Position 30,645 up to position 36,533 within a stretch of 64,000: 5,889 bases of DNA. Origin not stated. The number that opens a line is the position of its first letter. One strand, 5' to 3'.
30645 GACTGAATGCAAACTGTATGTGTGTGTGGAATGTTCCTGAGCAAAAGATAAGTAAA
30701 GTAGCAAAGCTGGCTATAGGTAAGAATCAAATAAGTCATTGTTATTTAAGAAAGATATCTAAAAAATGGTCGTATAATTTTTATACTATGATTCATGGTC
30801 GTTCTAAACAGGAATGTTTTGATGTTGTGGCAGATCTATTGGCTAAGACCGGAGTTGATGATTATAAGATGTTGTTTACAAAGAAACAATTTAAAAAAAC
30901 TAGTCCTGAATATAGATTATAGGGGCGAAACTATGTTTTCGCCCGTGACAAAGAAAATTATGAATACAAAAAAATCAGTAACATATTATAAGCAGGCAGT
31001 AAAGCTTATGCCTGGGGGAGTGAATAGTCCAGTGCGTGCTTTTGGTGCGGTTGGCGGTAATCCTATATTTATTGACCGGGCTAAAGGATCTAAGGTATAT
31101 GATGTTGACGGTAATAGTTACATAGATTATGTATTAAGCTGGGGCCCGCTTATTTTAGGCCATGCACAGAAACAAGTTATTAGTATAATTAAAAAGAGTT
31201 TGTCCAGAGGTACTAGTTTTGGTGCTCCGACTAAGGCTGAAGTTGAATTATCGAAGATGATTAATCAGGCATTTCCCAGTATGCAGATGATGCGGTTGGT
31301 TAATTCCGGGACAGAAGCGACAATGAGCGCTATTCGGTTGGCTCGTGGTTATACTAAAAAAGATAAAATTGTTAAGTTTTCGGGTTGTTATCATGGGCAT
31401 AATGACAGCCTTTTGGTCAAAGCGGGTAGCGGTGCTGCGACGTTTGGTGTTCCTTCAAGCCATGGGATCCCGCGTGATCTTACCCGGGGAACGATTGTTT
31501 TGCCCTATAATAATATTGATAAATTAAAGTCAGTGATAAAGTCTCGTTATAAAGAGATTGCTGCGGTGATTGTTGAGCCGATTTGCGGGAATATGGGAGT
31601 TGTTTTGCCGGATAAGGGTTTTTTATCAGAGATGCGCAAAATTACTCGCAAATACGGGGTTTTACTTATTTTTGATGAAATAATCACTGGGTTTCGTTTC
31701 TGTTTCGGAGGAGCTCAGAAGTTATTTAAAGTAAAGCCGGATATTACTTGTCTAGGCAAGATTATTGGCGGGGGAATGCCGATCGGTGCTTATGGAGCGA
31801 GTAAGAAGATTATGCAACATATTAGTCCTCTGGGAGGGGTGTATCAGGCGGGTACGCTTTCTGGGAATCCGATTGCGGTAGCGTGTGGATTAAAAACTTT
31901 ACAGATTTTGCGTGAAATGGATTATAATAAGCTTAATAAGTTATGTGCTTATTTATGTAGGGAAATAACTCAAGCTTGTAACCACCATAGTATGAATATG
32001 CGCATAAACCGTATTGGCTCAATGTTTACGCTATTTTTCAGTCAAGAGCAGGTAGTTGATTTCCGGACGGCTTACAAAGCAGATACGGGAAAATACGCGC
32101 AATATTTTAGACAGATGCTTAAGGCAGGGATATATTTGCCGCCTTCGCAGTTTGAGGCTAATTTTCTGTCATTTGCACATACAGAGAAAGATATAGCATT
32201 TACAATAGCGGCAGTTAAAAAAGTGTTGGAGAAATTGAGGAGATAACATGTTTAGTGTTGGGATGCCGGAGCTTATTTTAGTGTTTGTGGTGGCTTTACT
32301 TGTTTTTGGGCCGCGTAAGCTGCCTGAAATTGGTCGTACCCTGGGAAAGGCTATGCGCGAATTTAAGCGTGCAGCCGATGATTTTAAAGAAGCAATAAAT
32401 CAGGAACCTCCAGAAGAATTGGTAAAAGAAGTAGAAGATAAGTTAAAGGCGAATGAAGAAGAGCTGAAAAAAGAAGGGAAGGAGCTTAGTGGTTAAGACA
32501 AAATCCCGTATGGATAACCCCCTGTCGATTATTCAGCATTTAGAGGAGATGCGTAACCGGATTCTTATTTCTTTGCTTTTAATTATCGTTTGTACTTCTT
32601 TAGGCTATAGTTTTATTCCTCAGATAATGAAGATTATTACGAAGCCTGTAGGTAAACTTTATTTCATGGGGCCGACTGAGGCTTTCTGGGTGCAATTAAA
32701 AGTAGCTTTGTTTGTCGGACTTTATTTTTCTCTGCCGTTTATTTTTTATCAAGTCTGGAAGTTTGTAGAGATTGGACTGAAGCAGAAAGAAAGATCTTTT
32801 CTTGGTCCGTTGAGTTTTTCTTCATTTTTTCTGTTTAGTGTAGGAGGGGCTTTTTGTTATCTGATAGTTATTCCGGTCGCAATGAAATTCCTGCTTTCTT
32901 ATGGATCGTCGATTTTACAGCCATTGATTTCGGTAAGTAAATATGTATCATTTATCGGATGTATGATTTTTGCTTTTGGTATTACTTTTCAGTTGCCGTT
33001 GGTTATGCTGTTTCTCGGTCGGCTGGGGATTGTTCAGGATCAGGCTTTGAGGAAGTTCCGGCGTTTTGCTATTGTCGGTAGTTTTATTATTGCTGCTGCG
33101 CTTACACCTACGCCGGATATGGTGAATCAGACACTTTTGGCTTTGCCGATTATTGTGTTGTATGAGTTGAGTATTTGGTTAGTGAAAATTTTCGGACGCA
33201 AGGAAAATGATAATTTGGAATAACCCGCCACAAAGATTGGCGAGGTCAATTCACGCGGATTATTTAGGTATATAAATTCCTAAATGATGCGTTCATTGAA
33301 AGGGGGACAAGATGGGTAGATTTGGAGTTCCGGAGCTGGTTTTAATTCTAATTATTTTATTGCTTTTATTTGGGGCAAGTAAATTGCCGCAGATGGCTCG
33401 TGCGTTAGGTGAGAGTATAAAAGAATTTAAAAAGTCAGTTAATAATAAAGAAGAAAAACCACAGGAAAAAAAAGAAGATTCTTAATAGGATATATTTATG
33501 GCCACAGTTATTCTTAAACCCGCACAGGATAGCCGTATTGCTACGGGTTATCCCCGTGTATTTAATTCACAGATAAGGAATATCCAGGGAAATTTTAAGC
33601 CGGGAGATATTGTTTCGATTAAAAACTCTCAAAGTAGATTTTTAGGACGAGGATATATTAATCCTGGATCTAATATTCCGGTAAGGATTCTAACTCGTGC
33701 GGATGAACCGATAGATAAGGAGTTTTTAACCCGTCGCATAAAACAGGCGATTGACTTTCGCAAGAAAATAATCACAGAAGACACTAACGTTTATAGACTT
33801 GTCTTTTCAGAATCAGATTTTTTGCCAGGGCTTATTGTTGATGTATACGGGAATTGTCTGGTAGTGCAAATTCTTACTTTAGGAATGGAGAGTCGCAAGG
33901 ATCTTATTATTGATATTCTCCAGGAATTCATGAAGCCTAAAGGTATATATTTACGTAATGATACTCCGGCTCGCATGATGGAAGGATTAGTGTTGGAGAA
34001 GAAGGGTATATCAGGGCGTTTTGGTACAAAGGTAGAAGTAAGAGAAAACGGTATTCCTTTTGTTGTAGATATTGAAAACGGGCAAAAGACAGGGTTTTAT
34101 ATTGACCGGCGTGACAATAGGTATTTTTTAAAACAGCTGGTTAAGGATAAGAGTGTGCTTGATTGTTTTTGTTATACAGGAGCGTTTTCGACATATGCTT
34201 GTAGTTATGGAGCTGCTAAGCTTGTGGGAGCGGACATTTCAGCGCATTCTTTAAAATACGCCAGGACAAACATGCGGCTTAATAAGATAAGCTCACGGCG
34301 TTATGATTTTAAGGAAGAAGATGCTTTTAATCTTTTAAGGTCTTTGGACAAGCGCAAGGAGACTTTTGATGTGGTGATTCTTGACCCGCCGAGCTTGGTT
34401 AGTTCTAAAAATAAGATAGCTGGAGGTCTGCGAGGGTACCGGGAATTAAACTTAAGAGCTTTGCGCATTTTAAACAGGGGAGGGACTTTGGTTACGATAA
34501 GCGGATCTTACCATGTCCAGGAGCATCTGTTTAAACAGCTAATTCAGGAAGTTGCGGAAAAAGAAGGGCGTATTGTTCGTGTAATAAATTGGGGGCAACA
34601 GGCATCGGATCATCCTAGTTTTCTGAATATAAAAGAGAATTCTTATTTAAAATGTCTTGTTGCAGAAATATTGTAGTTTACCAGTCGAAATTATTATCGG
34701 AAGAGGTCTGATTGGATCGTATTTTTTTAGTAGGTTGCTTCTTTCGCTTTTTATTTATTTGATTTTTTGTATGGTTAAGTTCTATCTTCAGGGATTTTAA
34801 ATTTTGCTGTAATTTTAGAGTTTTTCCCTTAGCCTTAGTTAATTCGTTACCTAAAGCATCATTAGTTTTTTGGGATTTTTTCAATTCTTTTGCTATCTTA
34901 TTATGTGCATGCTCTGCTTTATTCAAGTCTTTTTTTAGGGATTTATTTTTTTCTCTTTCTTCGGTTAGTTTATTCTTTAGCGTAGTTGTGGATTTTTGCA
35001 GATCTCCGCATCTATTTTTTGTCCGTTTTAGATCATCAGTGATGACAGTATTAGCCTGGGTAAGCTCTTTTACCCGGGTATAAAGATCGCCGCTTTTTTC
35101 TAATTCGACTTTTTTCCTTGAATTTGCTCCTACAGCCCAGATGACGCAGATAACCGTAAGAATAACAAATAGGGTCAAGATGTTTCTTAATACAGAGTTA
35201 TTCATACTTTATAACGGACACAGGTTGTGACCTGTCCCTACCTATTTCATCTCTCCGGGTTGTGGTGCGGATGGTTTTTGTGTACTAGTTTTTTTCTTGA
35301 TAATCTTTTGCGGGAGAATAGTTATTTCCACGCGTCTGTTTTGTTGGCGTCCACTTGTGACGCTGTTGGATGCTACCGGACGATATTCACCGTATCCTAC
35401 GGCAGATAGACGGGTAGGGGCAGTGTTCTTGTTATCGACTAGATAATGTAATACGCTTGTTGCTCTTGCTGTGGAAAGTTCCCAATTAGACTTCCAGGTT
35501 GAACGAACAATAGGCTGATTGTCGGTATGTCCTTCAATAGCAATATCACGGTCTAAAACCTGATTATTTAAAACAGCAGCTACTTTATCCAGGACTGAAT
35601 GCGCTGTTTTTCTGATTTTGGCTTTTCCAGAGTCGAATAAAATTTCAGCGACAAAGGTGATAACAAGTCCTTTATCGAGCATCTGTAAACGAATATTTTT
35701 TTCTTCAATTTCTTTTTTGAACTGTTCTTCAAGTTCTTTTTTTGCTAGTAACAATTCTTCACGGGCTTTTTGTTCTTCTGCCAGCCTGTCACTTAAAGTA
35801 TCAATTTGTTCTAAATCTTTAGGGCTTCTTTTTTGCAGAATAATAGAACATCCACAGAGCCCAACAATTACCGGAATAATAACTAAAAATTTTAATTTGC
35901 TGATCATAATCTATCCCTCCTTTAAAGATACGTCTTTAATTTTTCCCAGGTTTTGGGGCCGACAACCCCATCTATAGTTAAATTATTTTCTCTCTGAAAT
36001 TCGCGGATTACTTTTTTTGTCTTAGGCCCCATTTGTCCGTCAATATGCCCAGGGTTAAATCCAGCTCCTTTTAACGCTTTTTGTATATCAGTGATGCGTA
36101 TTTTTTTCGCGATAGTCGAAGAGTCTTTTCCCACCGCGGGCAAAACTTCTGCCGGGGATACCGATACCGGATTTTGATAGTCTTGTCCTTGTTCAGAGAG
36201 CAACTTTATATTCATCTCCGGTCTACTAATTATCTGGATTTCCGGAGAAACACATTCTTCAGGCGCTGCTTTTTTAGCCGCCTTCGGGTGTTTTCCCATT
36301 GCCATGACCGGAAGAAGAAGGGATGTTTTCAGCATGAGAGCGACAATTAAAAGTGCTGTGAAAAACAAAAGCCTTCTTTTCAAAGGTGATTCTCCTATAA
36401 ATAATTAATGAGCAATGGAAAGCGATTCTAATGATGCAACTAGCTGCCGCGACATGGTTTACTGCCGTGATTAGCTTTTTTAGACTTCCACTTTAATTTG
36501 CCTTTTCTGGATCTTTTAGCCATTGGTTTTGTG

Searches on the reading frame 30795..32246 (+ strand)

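Call 31: search_protein_families(library=pfam, proteins=[window:30795-32246:+], max_evalue=0.0001)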
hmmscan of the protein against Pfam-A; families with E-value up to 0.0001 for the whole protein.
window:30795-32246:+ (483 aa): 1 family
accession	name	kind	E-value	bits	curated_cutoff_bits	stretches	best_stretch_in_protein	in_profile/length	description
PF00202.27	Aminotran_3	-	3.8e-73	246.9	30.5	1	89-448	7-371/403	Aminotransferase class-III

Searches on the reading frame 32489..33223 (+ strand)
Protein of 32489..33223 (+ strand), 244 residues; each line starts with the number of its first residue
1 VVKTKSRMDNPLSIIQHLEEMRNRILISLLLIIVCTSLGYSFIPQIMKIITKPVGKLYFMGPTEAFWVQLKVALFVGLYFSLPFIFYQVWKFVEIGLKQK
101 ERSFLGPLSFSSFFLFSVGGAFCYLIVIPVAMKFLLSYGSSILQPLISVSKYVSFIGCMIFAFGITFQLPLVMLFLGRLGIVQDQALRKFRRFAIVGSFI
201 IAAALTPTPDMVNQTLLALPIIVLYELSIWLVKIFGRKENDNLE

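Call 31: search_protein_families(library=pfam, proteins=[window:32489-33223:+], max_evalue=0.0001)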
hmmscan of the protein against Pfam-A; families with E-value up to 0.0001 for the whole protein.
window:32489-33223:+ (244 aa): 1 family
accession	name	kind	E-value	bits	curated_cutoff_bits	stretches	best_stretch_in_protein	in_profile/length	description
PF00902.23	TatC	-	5.1e-66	222.9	25.1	1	16-220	1-208/208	Sec-independent protein translocase protein (TatC)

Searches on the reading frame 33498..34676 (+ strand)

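Call 31: search_protein_families(library=pfam, proteins=[window:33498-34676:+], max_evalue=0.0001)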
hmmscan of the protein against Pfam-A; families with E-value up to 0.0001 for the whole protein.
window:33498-34676:+ (392 aa): 10 families
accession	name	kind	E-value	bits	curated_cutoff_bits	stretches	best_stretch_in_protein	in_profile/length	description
PF10672.15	Methyltrans_SAM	-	3.3e-22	79.5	27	1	171-387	78-283/286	S-adenosylmethionine-dependent methyltransferase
PF17785.7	PUA_3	-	1.2e-19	70.2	22.6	1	4-67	1-64/64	PUA-like domain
PF13847.12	Methyltransf_31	-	1.4e-14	54.4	27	1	216-353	3-127/145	Methyltransferase domain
PF03602.21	Cons_hypoth95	-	1.4e-09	38.3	24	1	211-299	36-123/182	Conserved hypothetical protein 95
PF01728.25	FtsJ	-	6e-08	33.2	24.1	1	208-333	15-137/181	FtsJ-like methyltransferase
PF05175.20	MTS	-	1.2e-07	32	23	1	210-354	23-159/170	Methyltransferase small domain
PF13649.12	Methyltransf_25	-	2.1e-07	32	27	1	220-295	1-70/97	Methyltransferase domain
PF02475.24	TRM5-TYW2_MTfase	-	2.6e-07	31.2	28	1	181-267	3-88/164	TRM5/TYW2 methyltransferase domain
PF06325.19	PrmA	-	9.6e-06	25.7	22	1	215-294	160-231/296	Ribosomal protein L11 methyltransferase (PrmA)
PF01170.24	UPF0020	-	7.2e-05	23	22.3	0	240-355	77-187/197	RMKL-like, methyltransferase domain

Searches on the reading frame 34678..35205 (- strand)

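Call 31: search_protein_families(library=pfam, proteins=[window:34678-35205:-], max_evalue=0.0001)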
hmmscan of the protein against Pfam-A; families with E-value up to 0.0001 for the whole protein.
window:34678-35205:- (175 aa): 1 family
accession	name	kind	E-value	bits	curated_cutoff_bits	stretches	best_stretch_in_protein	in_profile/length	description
PF15035.11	Rootletin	-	6.7e-05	23.4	36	0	48-153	66-176/188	Ciliary rootlet component, centrosome cohesion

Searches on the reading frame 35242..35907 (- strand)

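Call 31: search_protein_families(library=pfam, proteins=[window:35242-35907:-], max_evalue=0.0001)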
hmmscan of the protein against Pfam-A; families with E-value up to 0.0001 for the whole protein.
window:35242-35907:- (221 aa): 1 family
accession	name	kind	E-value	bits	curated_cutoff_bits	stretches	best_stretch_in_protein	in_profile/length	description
PF00691.25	OmpA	-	5.4e-21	75.2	27.2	1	90-191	1-98/98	OmpA family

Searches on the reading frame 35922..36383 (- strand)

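Call 31: search_protein_families(library=pfam, proteins=[window:35922-36383:-], max_evalue=0.0001)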
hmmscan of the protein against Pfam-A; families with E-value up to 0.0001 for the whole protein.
window:35922-36383:- (153 aa): 1 family
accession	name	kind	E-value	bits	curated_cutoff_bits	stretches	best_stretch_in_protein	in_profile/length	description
PF01471.23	PG_binding_1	-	4.7e-18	65.5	23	1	97-149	5-57/57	Putative peptidoglycan binding domain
